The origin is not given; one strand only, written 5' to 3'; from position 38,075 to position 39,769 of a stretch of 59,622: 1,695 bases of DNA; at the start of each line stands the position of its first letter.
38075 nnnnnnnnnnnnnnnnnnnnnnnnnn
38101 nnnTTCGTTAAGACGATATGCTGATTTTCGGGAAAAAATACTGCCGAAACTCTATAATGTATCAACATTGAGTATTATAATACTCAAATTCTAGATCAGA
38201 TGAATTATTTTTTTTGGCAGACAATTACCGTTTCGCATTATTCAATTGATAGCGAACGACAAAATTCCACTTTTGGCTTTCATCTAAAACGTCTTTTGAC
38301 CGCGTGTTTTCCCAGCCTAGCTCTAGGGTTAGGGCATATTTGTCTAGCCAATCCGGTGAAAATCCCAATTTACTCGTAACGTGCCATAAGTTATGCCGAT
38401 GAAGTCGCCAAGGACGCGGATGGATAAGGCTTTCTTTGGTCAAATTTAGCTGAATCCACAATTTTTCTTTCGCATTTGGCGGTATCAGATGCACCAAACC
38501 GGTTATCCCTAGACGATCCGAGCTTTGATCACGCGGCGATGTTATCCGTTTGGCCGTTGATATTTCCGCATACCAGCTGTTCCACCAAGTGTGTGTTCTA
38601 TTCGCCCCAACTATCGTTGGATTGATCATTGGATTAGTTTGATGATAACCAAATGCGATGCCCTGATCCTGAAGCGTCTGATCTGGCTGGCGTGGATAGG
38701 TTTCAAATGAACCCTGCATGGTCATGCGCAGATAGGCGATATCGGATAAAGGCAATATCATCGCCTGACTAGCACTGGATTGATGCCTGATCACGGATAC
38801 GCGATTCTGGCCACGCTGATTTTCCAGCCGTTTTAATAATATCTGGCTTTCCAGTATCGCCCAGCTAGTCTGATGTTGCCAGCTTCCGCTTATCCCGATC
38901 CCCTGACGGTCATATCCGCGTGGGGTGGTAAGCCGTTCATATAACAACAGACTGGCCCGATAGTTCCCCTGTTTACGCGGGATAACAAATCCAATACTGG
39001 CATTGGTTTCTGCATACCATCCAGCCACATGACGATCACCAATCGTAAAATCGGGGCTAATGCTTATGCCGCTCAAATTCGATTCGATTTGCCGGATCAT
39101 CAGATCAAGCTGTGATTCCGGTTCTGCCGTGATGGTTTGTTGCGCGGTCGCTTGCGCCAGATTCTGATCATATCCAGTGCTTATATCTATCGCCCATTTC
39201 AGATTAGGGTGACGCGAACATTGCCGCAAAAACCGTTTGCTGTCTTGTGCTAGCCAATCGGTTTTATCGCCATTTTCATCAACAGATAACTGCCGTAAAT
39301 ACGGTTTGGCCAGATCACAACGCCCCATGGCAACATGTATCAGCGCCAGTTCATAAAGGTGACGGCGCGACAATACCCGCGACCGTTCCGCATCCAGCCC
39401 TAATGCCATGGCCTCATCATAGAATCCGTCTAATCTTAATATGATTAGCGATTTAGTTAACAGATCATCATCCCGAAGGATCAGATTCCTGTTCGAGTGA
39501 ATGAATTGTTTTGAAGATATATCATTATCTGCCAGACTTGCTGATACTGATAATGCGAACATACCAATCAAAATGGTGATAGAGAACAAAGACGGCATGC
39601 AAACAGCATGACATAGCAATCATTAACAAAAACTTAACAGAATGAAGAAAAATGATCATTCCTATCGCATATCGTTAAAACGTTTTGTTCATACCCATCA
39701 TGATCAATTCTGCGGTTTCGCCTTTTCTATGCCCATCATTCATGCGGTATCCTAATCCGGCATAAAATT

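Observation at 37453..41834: Three-gene module: poly-Gly-tethered S8 protease lipoprotein, TPR + beta-barrel outer-membrane protein and orphan LuxR-type regulator (Slam / type XI secretion-like arrangement?)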

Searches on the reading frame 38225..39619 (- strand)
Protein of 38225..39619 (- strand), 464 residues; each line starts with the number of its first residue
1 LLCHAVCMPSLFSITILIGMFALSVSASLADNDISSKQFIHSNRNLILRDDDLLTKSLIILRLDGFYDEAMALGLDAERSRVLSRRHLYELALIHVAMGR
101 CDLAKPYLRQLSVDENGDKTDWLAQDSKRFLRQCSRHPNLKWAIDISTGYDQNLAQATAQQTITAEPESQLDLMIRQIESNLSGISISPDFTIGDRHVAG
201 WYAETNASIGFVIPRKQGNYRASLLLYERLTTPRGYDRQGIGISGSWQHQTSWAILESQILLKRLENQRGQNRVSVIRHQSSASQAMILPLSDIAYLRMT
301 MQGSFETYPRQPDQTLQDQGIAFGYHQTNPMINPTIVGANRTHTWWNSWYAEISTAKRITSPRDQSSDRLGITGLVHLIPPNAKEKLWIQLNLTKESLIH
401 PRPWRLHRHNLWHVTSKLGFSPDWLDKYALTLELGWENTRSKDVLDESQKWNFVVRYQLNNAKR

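Call 3: search_protein_families(library=pfam, proteins=[window:38225-39619:-], max_evalue=1)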
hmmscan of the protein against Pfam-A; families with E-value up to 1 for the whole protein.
window:38225-39619:- (464 aa): 1 family
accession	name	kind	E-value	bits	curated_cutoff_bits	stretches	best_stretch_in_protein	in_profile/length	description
PF04295.18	GD_AH_second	-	0.25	11.8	27.3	0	127-174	64-110/136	D-galactarate dehydratase/Altronate hydrolase, second domain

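Call 4: search_protein_families(library=ncbifam, proteins=[window:38225-39619:-], max_evalue=1)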
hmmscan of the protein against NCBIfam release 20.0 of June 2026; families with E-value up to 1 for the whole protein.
window:38225-39619:- (464 aa): 0 families

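Call 5: search_solved_structures(query=window:38225-39619:-, max_evalue=10, show_alignments=2)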
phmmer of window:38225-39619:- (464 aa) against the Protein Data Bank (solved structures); distinct sequences matched with E-value up to 10: 0.

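Call 7: find_homologous_proteins(query=window:38225-39619:-, max_evalue=0.001)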
Query window:38225-39619:- (464 aa): 9 proteins with E <= 0.001 among 6931 candidates.
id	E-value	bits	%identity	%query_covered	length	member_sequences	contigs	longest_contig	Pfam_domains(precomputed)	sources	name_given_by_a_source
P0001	0.0e+0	1035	100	98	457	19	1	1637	-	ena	-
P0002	8.3e-281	949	90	98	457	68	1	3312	-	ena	-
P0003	1.8e-200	684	70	90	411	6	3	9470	-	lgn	-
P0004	3.5e-180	618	60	97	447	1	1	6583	-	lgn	-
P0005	7.3e-175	600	60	98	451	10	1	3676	-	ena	-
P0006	3.4e-171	588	62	94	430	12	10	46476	-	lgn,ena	-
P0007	2.5e-168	578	89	61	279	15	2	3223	-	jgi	jgi:hypothetical protein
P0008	4.6e-81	291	36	97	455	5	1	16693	-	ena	-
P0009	9.1e-69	250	32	89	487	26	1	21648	-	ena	-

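Call 11: find_encoding_contigs(protein=P0006, flank=8000, max_places=3)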
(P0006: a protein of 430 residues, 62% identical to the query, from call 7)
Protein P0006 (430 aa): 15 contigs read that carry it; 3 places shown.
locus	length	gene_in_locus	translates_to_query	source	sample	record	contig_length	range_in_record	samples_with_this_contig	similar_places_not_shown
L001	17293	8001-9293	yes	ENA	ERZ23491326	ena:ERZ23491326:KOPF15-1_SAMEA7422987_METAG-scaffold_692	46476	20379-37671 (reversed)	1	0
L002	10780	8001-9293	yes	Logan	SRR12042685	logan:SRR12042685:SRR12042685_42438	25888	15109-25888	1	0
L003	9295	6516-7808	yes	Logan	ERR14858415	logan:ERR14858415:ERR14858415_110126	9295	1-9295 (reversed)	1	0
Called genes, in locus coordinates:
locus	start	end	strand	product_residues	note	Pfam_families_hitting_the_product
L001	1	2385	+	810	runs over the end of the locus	PF02518:HATPase_c, PF00204:DNA_gyraseB, PF01751:Toprim, PF21249:GyrB_hook (faint), PF00986:DNA_gyraseB_C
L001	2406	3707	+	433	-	PF25323:6TM_PilS (weak), PF02518:HATPase_c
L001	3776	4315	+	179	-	PF00072:Response_reg, PF13556:HTH_30 (faint)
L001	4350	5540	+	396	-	PF01053:Cys_Met_Meta_PP, PF00155:Aminotran_1_2 (weak)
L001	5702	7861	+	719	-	PF00082:Peptidase_S8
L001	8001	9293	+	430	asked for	-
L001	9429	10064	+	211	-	PF00072:Response_reg (weak), PF00196:GerE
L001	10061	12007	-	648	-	PF16177:ACAS_N, PF00501:AMP-binding, PF13193:AMP-binding_C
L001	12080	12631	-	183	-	PF02631:RecX_HTH2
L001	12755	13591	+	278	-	PF01061:ABC2_membrane, PF12698:ABC2_membrane_3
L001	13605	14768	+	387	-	PF06559:DCD_N, PF22769:DCD, PF22569:DCD_C, PF22769:DCD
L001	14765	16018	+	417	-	PF00202:Aminotran_3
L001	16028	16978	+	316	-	PF02729:OTCace_N, PF00185:OTCace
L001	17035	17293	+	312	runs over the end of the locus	PF01430:HSP33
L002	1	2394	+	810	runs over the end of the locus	PF02518:HATPase_c, PF00204:DNA_gyraseB, PF01751:Toprim, PF21249:GyrB_hook (faint), PF00986:DNA_gyraseB_C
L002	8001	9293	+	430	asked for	-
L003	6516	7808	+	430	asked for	-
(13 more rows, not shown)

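Call 12: find_encoding_contigs(protein=P0009, flank=8000, max_places=3)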
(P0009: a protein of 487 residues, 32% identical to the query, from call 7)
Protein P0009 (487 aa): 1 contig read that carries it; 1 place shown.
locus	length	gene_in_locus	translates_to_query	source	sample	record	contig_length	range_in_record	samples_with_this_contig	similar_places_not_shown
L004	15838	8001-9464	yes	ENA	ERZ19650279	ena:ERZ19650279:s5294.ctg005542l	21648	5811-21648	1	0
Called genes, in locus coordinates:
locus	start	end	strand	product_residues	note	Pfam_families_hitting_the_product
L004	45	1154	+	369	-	PF00712:DNA_pol3_beta, PF02767:DNA_pol3_beta_2, PF02768:DNA_pol3_beta_3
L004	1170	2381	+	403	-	PF02463:SMC_N, PF13304:AAA_21 (faint)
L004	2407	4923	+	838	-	PF02518:HATPase_c, PF00204:DNA_gyraseB, PF01751:Toprim, PF00986:DNA_gyraseB_C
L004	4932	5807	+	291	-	PF25323:6TM_PilS (weak)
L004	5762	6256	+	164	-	PF02518:HATPase_c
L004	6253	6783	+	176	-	PF00072:Response_reg, PF13556:HTH_30 (faint)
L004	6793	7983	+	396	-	PF01053:Cys_Met_Meta_PP, PF00155:Aminotran_1_2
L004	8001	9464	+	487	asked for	-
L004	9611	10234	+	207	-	PF00072:Response_reg, PF00196:GerE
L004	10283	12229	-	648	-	PF16177:ACAS_N, PF00501:AMP-binding, PF13193:AMP-binding_C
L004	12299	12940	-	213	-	PF02631:RecX_HTH2 (weak)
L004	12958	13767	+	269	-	PF01061:ABC2_membrane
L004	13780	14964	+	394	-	PF06559:DCD_N, PF22769:DCD, PF22569:DCD_C, PF22769:DCD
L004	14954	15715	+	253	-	PF00202:Aminotran_3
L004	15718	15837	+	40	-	?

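Call 13: find_encoding_contigs(protein=P0008, flank=8000, max_places=3)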
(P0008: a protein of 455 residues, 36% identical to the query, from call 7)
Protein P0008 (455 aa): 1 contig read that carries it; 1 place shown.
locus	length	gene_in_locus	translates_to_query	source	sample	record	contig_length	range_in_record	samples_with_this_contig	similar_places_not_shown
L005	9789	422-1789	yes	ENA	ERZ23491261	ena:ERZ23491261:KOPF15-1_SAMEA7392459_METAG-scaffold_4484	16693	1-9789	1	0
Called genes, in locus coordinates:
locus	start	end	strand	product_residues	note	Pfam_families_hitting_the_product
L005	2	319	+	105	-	?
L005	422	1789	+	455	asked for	-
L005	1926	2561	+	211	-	PF00072:Response_reg, PF00196:GerE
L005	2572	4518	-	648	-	PF16177:ACAS_N, PF00501:AMP-binding, PF13193:AMP-binding_C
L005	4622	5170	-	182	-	PF02631:RecX_HTH2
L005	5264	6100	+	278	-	PF01061:ABC2_membrane, PF12698:ABC2_membrane_3 (weak)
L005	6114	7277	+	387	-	PF06559:DCD_N, PF22769:DCD, PF22569:DCD_C, PF22769:DCD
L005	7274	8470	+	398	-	PF00202:Aminotran_3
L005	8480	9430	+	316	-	PF02729:OTCace_N, PF00185:OTCace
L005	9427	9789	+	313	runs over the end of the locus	PF01430:HSP33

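Call 18: predict_structure(alignment_id=A1)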
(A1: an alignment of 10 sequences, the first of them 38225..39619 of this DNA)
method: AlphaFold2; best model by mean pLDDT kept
length: 464 residues; sequences in the alignment: 10
mean_pLDDT: 60.1   pTM: 0.42
mean pLDDT of the five models: 60.1, 47.8, 47.4, 47.3, 41.3
residues with pLDDT >= 90: 8; 70-90: 112; 50-70: 208; < 50: 136
segments of 3 or more residues with pLDDT < 50: 1-15, 17-33, 214-218, 247-251, 268-274, 292-317, 328-346, 361-364, 381-385, 400-406, 425-428, 444-446, 451-453, 456-464
pLDDT, mean of each block of 10 residues (from residue 1): 32 45 37 68 87 90 84 81 85 80 75 60 83 61 61 58 76 84 74 58 64 51 67 63 55 58 58 52 58 38 45 47 53 33 45 61 53 64 52 62 50 61 51 57 51 47 38
secondary structure, 60 per line:
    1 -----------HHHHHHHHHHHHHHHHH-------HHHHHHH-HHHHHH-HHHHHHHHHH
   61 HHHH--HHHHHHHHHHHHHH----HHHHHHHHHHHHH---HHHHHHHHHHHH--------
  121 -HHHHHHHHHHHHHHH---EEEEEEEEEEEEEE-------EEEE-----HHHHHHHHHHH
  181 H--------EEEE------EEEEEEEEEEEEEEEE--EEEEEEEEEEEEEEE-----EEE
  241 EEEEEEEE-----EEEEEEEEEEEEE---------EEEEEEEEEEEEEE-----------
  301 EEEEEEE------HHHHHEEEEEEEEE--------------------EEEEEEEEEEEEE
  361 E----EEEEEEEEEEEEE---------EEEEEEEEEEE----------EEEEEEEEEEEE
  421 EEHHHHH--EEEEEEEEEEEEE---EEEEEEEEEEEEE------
elements in order: H12-28 H36-42 H44-49 H51-64 H67-80 H85-97 H101-112 H122-136 E140-153 E161-164 H170-181 E190-193 E200-215 E218-232 E238-248 E254-266 E276-289 E301-307 H314-318 E319-327 E348-361 E366-378 E388-398 E409-422 H423-427 E430-442 E446-458

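Call 21: search_protein_representatives(alignment_id=A1)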
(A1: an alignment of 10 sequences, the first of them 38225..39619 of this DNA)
Query: 10 sequences, 449 profile positions. Proteins with E-value up to 0.001 (for the whole library): 25; up to 1e-10: 25; up to 1e-30: 6. The best 25 are listed.
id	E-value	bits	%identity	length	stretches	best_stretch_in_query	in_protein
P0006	1.6e-223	758.8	-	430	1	22-449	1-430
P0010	4.7e-172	589.2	-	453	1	10-449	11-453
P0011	7.3e-167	572.0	-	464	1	11-443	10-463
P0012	1.7e-59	218.2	-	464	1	17-444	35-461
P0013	1.3e-40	155.9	-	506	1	27-445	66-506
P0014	1.2e-34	136.3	-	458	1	23-440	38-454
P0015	1.3e-30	123.0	-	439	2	28-244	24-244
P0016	1.1e-29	119.9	-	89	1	383-449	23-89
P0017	6.7e-26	107.4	-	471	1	16-440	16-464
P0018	1.6e-23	99.6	-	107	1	378-449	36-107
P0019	3.6e-23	98.4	-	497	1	29-442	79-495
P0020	5.4e-23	97.8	-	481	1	27-442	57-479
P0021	6.4e-23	97.6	-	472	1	23-437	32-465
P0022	7.4e-23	97.4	-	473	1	28-438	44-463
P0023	2.0e-22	96.0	-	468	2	23-229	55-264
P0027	1.6e-19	86.4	-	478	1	48-443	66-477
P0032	4.7e-14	68.4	-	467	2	16-263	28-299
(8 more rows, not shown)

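Call 23: search_protein_families(library=pfam, alignment_id=A2, max_evalue=1)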
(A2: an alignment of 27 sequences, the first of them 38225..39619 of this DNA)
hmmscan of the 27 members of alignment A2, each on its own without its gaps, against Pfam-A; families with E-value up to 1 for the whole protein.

A. member 1, window:38225-39619:- (464 aa): 1 family
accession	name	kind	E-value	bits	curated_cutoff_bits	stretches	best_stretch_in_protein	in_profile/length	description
PF04295.18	GD_AH_second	-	0.25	11.8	27.3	0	127-174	64-110/136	D-galactarate dehydratase/Altronate hydrolase, second domain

B. families by the number of members that match (of 27 scanned): 9 families
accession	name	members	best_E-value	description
PF13432.12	TPR_16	6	0.0084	Tetratricopeptide repeat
PF14559.12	TPR_19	3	0.00082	Tetratricopeptide repeat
PF13424.12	TPR_12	2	0.0042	Tetratricopeptide repeat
PF13428.12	TPR_14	2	0.14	Tetratricopeptide repeat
PF03082.19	MAGSP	1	0.12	Male accessory gland secretory protein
PF13431.12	TPR_17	1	0.15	Tetratricopeptide repeat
PF17450.8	Melibiase_2_C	1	0.17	Alpha galactosidase A C-terminal beta sandwich domain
PF08041.16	PetM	1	0.24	PetM family of cytochrome b6f complex subunit 7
PF04295.18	GD_AH_second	1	0.25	D-galactarate dehydratase/Altronate hydrolase, second domain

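Call 24: fold_search(model_id=the predicted structure, library=pdb)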
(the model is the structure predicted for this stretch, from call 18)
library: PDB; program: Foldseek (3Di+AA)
matches with E <= 10: 1051; with E <= 0.001: 25
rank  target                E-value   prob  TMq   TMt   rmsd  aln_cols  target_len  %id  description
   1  9b8h_A                1.9e-06  0.99  0.18  0.15  25.7       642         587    9  Cryo-EM structure of E. coli cellulose synthase subunit C with cellotetraose (released 2025-02-19)
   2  9b8a                  2.8e-06  0.99  0.19  0.16  26.2       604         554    9  Cryo-EM structure of E. coli cellulose synthase subunit C (released 2025-02-19)
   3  4frt_B                2.0e-05  0.77  0.13  0.15  24.6       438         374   10  Crystal Structure of Pseudomonas aeruginosa OccK7 (OpdD) (released 2013-07-24)
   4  6tzk                  2.1e-05  0.94  0.18  0.19  27.6       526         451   10  Bacterial cellulose synthase outermembrane channel BcsC with terminal TPR repeat (released 2019-10-23)
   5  4frt_A                3.9e-05  0.77  0.14  0.16  24.1       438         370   10  Crystal Structure of Pseudomonas aeruginosa OccK7 (OpdD) (released 2013-07-24)
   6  2y0h                  4.5e-05  0.82  0.13  0.16  25.3       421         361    9  Crystal Structure of Pseudomonas Aeruginosa OpdL (released 2011-12-21)
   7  9h80_M                6.6e-05  0.99  0.22  0.25  26.3       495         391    9  Structure of the outer membrane exopolysaccharide transporter PelBC (released 2025-06-11)
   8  3t24_C                1.1e-04  0.77  0.15  0.18  26.0       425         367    7  Crystal structure of Pseudomonas aeruginosa OpdQ (released 2012-02-08)
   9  3jty_C                1.1e-04  0.60  0.13  0.15  25.1       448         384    9  Crystal structure of a BenF-like porin from Pseudomonas fluorescens Pf-5 (released 2009-10-20)
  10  3kvn_X                1.8e-04  0.66  0.13  0.11  27.1       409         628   11  Crystal structure of the full-length autotransporter EstA from Pseudomonas aeruginosa (released 2010-01-26)
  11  9hiv_F                2.1e-04  0.87  0.17  0.19  22.3       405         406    8  BamADG components of the Bacteroides thetaiotaomicron BAM machinery (released 2025-08-27)
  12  3jty_B                2.1e-04  0.51  0.12  0.14  25.4       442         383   10  Crystal structure of a BenF-like porin from Pseudomonas fluorescens Pf-5 (released 2009-10-20)
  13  3jty_A                3.5e-04  0.41  0.12  0.13  25.0       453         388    8  Crystal structure of a BenF-like porin from Pseudomonas fluorescens Pf-5 (released 2009-10-20)
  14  6ehe                  3.7e-04  0.85  0.17  0.23  18.3       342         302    8  OmpTdeltaL8 (loop L8 deletion mutant of OmpT), an outer membrane protein of Vibrio cholerae (released 2018-04-25)
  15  5dl7                  4.1e-04  0.47  0.12  0.14  25.5       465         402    8  Crystal structure of Acinetobacter baumannii OccAB3 (released 2016-02-03)
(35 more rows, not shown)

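Call 26: find_related_loci(query=A1, collection=genome_contigs, flank=10000)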
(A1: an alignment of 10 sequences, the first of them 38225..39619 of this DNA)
Query A1 (464 aa) in genome_contigs; peptide patterns used: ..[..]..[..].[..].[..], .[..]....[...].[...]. (x = any residue, [..] = any of these).
47 stretches matched a pattern; 6 encode a relative of the query (tblastn E <= 1e-3); 6 distinct loci.
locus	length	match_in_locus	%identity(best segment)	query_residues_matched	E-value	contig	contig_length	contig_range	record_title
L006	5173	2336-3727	90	1-464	0e+0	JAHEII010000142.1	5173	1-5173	MAG: Alphaproteobacteria bacterium isolate Ww496 NODE_18643_length_5173_cov_2.370150, whole genome shotgun sequence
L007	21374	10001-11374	60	1-464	2e-180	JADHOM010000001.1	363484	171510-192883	MAG: Alphaproteobacteria bacterium isolate BS307-5m-G7 BS307-5m-C2, whole genome shotgun sequence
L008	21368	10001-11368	60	3-464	9e-179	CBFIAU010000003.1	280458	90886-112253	MAG: Candidatus Puniceispirillales bacterium isolate Co_bin_56_strict genome assembly, contig: Co_bin_56_strict_c3, whol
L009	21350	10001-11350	35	1-461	7e-93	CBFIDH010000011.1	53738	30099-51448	MAG: Candidatus Puniceispirillales bacterium isolate Co_bin_449_indper genome assembly, contig: Co_bin_449_indper_c11, w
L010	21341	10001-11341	36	1-463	9e-91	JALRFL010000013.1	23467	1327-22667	MAG: Alphaproteobacteria bacterium isolate LH.25 LH_1305129, whole genome shotgun sequence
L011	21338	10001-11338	36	12-463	3e-90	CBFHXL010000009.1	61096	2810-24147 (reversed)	MAG: Candidatus Puniceispirillales bacterium isolate Co_bin_314_strict genome assembly, contig: Co_bin_314_strict_c9, wh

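Call 30: search_protein_families(library=pfam, proteins=[L001:6860-7858:+, L010:8870-9886:+], max_evalue=10)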
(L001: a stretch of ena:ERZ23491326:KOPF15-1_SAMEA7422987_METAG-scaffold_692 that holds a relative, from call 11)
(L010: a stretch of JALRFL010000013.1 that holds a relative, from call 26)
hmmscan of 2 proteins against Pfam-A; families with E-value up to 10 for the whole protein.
L001:6860-7858:+ (333 aa): 0 families

L010:8870-9886:+ (339 aa): 0 families
